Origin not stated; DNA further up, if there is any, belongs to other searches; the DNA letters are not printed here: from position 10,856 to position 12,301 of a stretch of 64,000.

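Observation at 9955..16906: Translationally coupled four-gene operon with no recognisable family: tail-anchored protein, HExxH zincin, dead paralogue and giant TPR protein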

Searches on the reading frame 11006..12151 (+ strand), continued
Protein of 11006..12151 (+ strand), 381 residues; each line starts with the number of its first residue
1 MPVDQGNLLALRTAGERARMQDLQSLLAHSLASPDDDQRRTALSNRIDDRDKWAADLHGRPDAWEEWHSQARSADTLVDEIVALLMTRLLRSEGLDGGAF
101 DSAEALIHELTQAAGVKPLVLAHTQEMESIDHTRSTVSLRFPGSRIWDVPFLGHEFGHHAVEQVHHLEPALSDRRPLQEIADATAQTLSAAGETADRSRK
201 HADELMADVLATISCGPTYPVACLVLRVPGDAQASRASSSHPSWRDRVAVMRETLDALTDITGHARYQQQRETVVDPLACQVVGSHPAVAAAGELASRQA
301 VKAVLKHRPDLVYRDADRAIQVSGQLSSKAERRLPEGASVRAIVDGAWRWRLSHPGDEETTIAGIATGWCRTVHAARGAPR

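Call 41: search_solved_structures(query=A3, max_evalue=10, show_alignments=3)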
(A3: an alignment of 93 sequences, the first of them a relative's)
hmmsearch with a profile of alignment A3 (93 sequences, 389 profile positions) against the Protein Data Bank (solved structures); distinct sequences matched with E-value up to 10: 22.
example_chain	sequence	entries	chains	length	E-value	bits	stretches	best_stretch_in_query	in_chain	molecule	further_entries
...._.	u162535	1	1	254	0.043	16.2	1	30-101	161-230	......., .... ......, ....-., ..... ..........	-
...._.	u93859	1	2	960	0.22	13.9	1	5-91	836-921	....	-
5yij_A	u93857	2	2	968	0.22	13.9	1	5-91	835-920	SdeA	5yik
7mir_C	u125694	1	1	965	0.22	13.8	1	5-91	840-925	Ubiquitinating/deubiquitinating enzyme SdeA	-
7pqe_A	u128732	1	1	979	0.23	13.8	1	5-91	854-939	Ubiquitinating/deubiquitinating enzyme SdeA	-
7ppo_A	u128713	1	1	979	0.23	13.8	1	5-91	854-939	Ubiquitinating/deubiquitinating enzyme SdeA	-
2pms_C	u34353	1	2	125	0.31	13.4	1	8-63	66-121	PNEUMOCOCCAL SURFACE PROTEIN A (PSPA)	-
6egc_A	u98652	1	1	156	0.53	12.6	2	38-93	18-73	SC_2L4HC2_23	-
9s82_A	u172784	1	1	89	0.54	12.6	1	272-336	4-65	JUBO2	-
5j0k_A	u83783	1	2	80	0.74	12.1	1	38-92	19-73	designed protein 2L4HC2_23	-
5idj_A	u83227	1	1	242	0.93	11.8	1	32-105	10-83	Histidine kinase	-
3tnu_B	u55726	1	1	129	1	11.6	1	4-97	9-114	Keratin, type II cytoskeletal 5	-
6jfv_B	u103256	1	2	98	1.1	11.5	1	17-97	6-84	Keratin, type II cytoskeletal 5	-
2ycb_A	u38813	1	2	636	1.2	11.4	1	18-77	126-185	CLEAVAGE AND POLYADENYLATION SPECIFICITY FACTOR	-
4zry_B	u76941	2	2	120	1.2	11.4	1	21-97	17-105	Keratin, type II cytoskeletal 1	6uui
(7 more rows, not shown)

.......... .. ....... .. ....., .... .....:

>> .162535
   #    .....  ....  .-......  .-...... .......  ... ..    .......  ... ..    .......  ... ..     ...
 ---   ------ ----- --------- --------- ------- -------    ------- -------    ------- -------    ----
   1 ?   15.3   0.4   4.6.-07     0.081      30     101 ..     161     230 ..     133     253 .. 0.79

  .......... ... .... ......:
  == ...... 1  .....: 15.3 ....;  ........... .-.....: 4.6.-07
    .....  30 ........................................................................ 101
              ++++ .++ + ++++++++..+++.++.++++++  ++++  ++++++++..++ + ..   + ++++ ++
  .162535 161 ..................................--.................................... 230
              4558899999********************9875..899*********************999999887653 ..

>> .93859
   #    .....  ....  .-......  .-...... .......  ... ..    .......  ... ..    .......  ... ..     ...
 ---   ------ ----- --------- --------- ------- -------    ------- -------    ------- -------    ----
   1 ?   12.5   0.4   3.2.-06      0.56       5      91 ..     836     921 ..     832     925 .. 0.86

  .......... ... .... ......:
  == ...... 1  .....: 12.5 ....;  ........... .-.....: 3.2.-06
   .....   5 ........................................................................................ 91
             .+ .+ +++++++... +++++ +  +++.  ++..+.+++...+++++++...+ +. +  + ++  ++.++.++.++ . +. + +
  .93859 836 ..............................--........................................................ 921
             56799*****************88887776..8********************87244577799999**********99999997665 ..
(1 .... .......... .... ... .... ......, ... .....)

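Call 42: search_protein_families(library=pfam, proteins=[P0102, P0118, P0122, P0152, P0170, P0186, P0187, P0159, P0169, P0137], max_evalue=0.01)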
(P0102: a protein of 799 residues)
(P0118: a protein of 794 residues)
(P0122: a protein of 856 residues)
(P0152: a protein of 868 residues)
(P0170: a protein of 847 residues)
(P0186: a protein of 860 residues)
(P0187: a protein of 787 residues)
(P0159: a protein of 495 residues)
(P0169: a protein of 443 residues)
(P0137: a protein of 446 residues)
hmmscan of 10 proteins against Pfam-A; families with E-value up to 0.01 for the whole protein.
P0102 (799 aa): 0 families

P0118 (794 aa): 0 families

P0122 (856 aa): 0 families

P0152 (868 aa): 0 families

P0170 (847 aa): 0 families

P0186 (860 aa): 0 families

P0187 (787 aa): 0 families

P0159 (495 aa): 0 families

P0169 (443 aa): 0 families

P0137 (446 aa): 0 families

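Call 43: find_homologous_proteins(query=A3, max_evalue=0.00001)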
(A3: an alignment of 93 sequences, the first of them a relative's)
Query A3 (93 sequences) (381 aa, profile of the alignment): 24 proteins with E <= 0.00001 among 8000 candidates.
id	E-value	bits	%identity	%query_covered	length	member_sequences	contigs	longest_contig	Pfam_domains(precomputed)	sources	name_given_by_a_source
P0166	2.2e-124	434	25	53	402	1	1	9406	-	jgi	jgi:hypothetical protein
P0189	1.5e-98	349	26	83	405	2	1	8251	-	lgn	-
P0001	2.1e-98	348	100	100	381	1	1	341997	-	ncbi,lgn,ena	-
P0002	2.5e-95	338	64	97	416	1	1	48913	-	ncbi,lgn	-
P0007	2.5e-95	338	51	99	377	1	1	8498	-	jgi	jgi:hypothetical protein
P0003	6.1e-93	330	61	99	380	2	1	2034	-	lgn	-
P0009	2.1e-92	328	52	97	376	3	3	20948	-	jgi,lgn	jgi:hypothetical protein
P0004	4.3e-92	327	60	98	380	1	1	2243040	-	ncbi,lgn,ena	-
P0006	5.6e-92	327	53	95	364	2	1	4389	-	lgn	-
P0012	6.1e-92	327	49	97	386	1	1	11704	-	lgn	-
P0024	1.1e-89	319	46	98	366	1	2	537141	-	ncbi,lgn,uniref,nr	ncbi:hypothetical protein ACFFQW_22105 [Umezawaea endophytica]|uniref:Uncharacterized protein n=1 Ta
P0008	2.9e-88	315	51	98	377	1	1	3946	-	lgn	-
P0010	2.5e-87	312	52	95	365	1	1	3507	-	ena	-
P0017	4.4e-87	311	52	90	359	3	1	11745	-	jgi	jgi:hypothetical protein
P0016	1.7e-86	309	47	96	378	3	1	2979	-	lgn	-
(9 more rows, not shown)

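Call 44: find_encoding_contigs(protein=P0166, flank=10000, max_places=2)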
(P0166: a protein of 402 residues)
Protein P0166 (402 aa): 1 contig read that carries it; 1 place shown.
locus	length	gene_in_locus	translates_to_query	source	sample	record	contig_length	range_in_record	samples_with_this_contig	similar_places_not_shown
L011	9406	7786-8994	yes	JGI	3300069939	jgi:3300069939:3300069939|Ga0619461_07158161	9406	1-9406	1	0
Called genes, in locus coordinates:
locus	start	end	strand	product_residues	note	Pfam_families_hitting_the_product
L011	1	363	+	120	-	?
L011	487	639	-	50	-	-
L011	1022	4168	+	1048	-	PF13676:TIR_2, PF20703:nSTAND1, PF13191:AAA_16, PF25173:Beta-prop_WDR3_1st, PF24814:WD40_Prp19, PF25172:Beta-prop_WDR3_2nd, PF25174:Beta-prop_THOC3, PF25175:Beta-prop_WDR5, +51 more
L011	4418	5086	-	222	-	PF05362:Lon_C, PF13541:ChlI, PF01078:Mg_chelatase (weak)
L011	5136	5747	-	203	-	-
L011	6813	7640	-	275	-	PF26164:Bact_GSDM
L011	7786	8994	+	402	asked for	-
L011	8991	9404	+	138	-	?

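Call 45: find_encoding_contigs(protein=P0189, flank=10000, max_places=2)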
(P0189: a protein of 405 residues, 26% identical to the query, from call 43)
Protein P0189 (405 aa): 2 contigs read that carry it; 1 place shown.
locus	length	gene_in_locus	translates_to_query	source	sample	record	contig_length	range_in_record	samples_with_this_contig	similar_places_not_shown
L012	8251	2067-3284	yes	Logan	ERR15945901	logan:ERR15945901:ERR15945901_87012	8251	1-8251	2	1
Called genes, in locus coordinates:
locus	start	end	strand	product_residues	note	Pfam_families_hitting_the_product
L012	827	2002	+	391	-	-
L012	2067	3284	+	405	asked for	-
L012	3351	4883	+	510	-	-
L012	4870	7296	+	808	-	PF00515:TPR_1 (weak), PF07719:TPR_2 (weak), PF13424:TPR_12 (weak), PF13424:TPR_12 (weak), PF13432:TPR_16, PF00515:TPR_1 (weak), PF13432:TPR_16, PF14559:TPR_19, +20 more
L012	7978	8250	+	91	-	?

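Call 46: find_encoding_contigs(protein=P0102, flank=10000, max_places=2)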
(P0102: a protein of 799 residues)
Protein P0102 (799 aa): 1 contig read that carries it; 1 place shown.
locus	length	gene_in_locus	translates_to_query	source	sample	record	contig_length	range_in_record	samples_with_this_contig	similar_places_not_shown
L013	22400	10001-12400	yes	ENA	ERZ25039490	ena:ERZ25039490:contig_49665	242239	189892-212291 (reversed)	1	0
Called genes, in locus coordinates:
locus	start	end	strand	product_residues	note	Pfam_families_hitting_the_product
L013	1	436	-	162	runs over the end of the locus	PF02627:CMD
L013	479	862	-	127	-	PF00293:NUDIX, PF14815:NUDIX_4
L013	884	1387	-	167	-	-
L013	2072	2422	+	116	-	PF01592:NifU_N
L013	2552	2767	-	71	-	-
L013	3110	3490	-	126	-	PF01075:Glyco_transf_9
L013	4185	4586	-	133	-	PF01075:Glyco_transf_9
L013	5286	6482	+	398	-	PF02670:DXP_reductoisom, PF08436:DXP_redisom_C, PF13288:DXPR_C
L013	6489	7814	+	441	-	PF02163:Peptidase_M50, PF00595:PDZ (weak), PF14685:PDZ_Tricorn (faint), PF17820:PDZ_6 (weak), PF21558:Pept_S41_N_bact (faint), PF00595:PDZ (weak), PF13180:PDZ_2, PF17820:PDZ_6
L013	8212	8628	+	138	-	-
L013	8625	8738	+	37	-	-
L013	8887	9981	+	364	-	-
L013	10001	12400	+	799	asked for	-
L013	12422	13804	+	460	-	-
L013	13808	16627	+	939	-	PF00515:TPR_1 (faint), PF14559:TPR_19 (weak), PF13432:TPR_16 (weak), PF14559:TPR_19 (weak), PF13414:TPR_11 (weak), PF13432:TPR_16, PF13424:TPR_12, PF07719:TPR_2 (weak), +20 more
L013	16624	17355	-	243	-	PF13489:Methyltransf_23, PF13847:Methyltransf_31, PF08241:Methyltransf_11, PF08242:Methyltransf_12, PF13649:Methyltransf_25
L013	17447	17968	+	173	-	PF02129:Peptidase_S15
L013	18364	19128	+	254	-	PF08530:PepX_C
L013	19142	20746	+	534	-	-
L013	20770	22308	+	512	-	PF00682:HMGL-like, PF22617:HCS_D2, PF08502:LeuA_dimer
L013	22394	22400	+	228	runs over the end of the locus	-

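Call 51: find_related_loci(query=A4, collection=metagenome_contigs, flank=10000)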
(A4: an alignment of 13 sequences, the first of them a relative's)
Query A4 (402 aa) in metagenome_contigs; peptide patterns used: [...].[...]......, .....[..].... (x = any residue, [..] = any of these).
600 stretches matched a pattern (row limit reached: there are more); 2 encode a relative of the query (tblastn E <= 1e-3); 2 distinct loci.
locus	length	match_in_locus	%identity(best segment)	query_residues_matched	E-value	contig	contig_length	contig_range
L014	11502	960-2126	32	1-388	5e-62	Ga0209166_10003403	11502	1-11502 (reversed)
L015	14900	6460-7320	30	67-364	5e-35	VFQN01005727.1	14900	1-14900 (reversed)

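Call 56: find_related_loci(query=A4, collection=viral_contigs, flank=10000)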
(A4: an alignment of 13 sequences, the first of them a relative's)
Query A4 (402 aa) in viral_contigs; peptide patterns used: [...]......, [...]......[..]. (x = any residue, [..] = any of these).
118 stretches matched a pattern, but none encodes a relative of the query by tblastn (E <= 1e-3).

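Call 57: find_encoding_contigs(protein=P0116, flank=10000, max_places=2)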
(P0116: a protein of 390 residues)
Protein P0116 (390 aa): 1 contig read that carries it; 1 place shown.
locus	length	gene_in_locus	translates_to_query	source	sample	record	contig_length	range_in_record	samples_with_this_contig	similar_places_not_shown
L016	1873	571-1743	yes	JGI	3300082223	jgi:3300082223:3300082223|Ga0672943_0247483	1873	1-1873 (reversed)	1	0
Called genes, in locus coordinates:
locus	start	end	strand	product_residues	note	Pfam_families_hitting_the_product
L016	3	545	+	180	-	?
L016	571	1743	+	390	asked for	-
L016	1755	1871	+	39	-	?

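Call 58: find_encoding_contigs(protein=P0124, flank=10000, max_places=2)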
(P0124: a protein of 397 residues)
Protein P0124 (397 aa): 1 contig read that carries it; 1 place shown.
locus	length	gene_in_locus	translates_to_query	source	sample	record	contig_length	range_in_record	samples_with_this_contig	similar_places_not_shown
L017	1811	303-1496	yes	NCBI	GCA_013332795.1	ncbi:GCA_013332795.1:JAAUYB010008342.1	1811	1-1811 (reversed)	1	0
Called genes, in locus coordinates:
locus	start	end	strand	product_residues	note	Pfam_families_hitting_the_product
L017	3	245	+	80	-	?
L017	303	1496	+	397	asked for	-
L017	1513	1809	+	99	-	?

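Call 62: search_protein_families(library=pfam, proteins=[L015:11989-12747:+, L011:6813-7640:-, L015:4462-5544:+, L011:5136-5747:-, L013:8887-9981:+], max_evalue=0.01)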
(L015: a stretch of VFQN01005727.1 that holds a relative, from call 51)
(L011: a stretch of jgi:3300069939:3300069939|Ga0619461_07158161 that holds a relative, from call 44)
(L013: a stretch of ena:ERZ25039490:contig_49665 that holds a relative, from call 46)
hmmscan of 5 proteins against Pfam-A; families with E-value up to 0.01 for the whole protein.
L015:11989-12747:+ (252 aa): 0 families

L011:6813-7640:- (275 aa): 0 families

L015:4462-5544:+ (360 aa): 1 family
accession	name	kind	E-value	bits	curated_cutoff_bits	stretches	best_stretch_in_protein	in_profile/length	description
PF01636.29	APH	-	1.6e-44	152.9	23.2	1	48-273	2-221/239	Phosphotransferase enzyme family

L011:5136-5747:- (203 aa): 0 families

L013:8887-9981:+ (364 aa): 0 families

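Call 63: search_protein_families(library=padloc, proteins=[L015:11989-12747:+, L011:6813-7640:-, L011:5136-5747:-, L011:4418-5086:-, L011:1022-4168:+], max_evalue=0.01)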
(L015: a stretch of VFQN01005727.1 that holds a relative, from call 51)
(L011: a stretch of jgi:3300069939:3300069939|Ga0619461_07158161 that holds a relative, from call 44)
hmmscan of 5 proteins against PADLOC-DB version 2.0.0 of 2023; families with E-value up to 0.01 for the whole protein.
L015:11989-12747:+ (252 aa): 0 families

L011:6813-7640:- (275 aa): 1 family
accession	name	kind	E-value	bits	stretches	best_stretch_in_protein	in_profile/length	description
PDLC02986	bGSDM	-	3.2e-55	185.4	1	7-268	2-256/257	-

L011:5136-5747:- (203 aa): 0 families

L011:4418-5086:- (222 aa): 0 families

L011:1022-4168:+ (1048 aa): 6 families
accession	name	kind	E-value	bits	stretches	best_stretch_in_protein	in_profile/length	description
PDLC02919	HEAT-ARM_XIII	-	1.9e-16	56.7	1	737-941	86-285/1972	-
PDLC02012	SAVED5--SAVED_TIR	-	5.7e-08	30.3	1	13-99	15-102/404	-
PDLC05062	PDC-S66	-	2.1e-06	25.4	1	9-92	146-231/282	-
PDLC04135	mad3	-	0.00027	18.6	1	189-211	18-41/374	mads_3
PDLC03957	bSEFIR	-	0.0021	15.9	1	11-69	38-99/412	-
PDLC04140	mad8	-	0.006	14.1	0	180-211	15-46/314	mads_8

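Call 64: search_solved_structures(query=L015:11989-12747:+, max_evalue=1, show_alignments=1)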
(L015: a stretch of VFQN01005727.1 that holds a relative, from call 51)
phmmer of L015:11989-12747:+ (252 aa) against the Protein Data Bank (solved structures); distinct sequences matched with E-value up to 1: 2.
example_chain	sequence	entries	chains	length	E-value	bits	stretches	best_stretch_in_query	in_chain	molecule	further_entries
4v7e_Cs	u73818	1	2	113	0.44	13.3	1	50-121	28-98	Acidic ribosomal protein P2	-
7v3d_A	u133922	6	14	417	0.59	12.8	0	149-237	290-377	Serine hydroxymethyltransferase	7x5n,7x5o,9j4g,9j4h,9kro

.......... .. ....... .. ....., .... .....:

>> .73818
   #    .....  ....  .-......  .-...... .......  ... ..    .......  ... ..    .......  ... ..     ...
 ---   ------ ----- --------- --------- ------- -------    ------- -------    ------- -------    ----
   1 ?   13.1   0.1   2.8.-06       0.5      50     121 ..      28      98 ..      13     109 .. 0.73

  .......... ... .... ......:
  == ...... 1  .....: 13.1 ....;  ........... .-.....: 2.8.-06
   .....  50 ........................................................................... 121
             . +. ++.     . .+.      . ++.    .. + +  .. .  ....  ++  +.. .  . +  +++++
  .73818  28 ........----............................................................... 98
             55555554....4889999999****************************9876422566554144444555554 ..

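Call 66: search_dna_similar(query=P0001, collection=plasmids, mode=protein, max_evalue=0.001, max_rows=30)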
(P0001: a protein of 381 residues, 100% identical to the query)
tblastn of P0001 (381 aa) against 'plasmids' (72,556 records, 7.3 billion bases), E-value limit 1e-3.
No match.

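Call 67: search_dna_similar(query=P0166, collection=plasmids, mode=protein, max_evalue=0.001, max_rows=30)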
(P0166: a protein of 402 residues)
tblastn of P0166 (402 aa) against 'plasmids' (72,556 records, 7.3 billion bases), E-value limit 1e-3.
No match.

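Call 68: list_cluster_members(proteins=[P0052, P0057, P0069, P0082, P0097, P0103, P0113, P0133, P0171, P0118])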
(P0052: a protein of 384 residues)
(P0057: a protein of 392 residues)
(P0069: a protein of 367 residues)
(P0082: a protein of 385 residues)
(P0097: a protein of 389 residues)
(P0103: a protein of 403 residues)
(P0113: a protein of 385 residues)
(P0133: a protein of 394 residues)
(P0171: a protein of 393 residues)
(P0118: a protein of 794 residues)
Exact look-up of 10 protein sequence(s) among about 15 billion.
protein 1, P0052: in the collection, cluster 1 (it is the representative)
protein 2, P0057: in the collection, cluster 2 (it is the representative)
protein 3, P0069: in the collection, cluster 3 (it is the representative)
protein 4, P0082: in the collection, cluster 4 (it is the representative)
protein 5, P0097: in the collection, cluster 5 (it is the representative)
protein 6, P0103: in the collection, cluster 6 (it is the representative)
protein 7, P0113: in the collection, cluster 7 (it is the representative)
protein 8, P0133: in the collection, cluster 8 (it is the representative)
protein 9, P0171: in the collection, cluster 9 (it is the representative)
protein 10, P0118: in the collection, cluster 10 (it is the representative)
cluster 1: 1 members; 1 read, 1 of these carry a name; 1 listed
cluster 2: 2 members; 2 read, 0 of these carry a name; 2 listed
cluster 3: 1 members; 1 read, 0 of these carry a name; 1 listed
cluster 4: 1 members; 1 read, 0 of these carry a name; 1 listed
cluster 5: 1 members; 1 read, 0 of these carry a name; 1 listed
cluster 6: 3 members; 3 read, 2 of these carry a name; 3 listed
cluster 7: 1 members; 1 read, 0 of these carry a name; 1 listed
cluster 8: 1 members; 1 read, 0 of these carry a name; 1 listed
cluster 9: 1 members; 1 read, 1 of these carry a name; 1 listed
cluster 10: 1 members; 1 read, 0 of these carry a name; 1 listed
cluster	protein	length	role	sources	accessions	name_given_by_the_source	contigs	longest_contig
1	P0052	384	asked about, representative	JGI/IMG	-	hypothetical protein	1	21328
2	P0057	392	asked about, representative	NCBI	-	-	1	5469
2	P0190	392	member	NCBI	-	-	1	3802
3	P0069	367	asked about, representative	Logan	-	-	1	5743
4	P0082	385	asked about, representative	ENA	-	-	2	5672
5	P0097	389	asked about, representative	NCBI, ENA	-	-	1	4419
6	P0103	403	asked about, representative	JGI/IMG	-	hypothetical protein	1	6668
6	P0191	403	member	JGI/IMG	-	hypothetical protein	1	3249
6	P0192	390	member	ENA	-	-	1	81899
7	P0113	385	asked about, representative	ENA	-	-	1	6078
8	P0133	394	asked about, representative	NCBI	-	-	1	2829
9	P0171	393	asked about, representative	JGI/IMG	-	hypothetical protein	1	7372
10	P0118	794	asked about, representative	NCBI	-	-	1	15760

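Call 70: find_encoding_contigs(protein=P0192, flank=10000, max_places=1)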
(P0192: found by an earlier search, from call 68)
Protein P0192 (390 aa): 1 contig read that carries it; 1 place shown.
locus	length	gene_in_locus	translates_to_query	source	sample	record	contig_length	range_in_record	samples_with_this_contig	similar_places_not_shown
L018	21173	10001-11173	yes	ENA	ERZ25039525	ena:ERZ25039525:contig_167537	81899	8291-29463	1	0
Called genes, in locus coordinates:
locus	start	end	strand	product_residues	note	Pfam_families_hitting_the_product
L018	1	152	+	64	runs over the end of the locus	-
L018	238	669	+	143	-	-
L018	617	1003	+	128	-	-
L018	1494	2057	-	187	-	PF00239:Resolvase, PF13309:HTH_22 (weak), PF02796:HTH_7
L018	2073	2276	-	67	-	-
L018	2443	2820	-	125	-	-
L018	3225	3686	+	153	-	PF07883:Cupin_2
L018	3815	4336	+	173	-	-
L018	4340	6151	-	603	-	PF00486:Trans_reg_C, PF13428:TPR_14 (faint), PF00515:TPR_1 (faint), PF07719:TPR_2 (faint), PF13181:TPR_8 (faint), PF13414:TPR_11 (faint), PF14559:TPR_19 (weak)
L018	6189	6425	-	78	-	PF00589:Phage_integrase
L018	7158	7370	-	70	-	-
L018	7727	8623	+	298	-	-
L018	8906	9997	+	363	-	-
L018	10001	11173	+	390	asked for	-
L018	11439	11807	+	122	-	-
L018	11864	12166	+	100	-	-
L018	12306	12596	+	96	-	-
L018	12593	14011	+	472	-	PF13424:TPR_12 (faint), PF13432:TPR_16 (faint), PF23914:TPR_CcmH_CycH (faint), PF07719:TPR_2 (faint), PF13428:TPR_14 (faint), PF13181:TPR_8 (faint), PF00515:TPR_1 (weak), PF14559:TPR_19 (weak)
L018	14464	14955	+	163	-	-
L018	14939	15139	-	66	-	PF02586:SRAP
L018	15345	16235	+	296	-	PF02129:Peptidase_S15, PF00561:Abhydrolase_1 (weak), PF12146:Hydrolase_4 (weak)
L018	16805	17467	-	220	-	PF01656:CbiA, PF07015:VirC1, PF09140:MipZ (faint), PF10609:ParA (weak), PF13614:AAA_31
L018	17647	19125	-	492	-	PF02534:T4SS-DNA_transf, PF10412:TrwB_AAD_bind (weak), PF12696:TraG-D_C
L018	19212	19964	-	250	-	-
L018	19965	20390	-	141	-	-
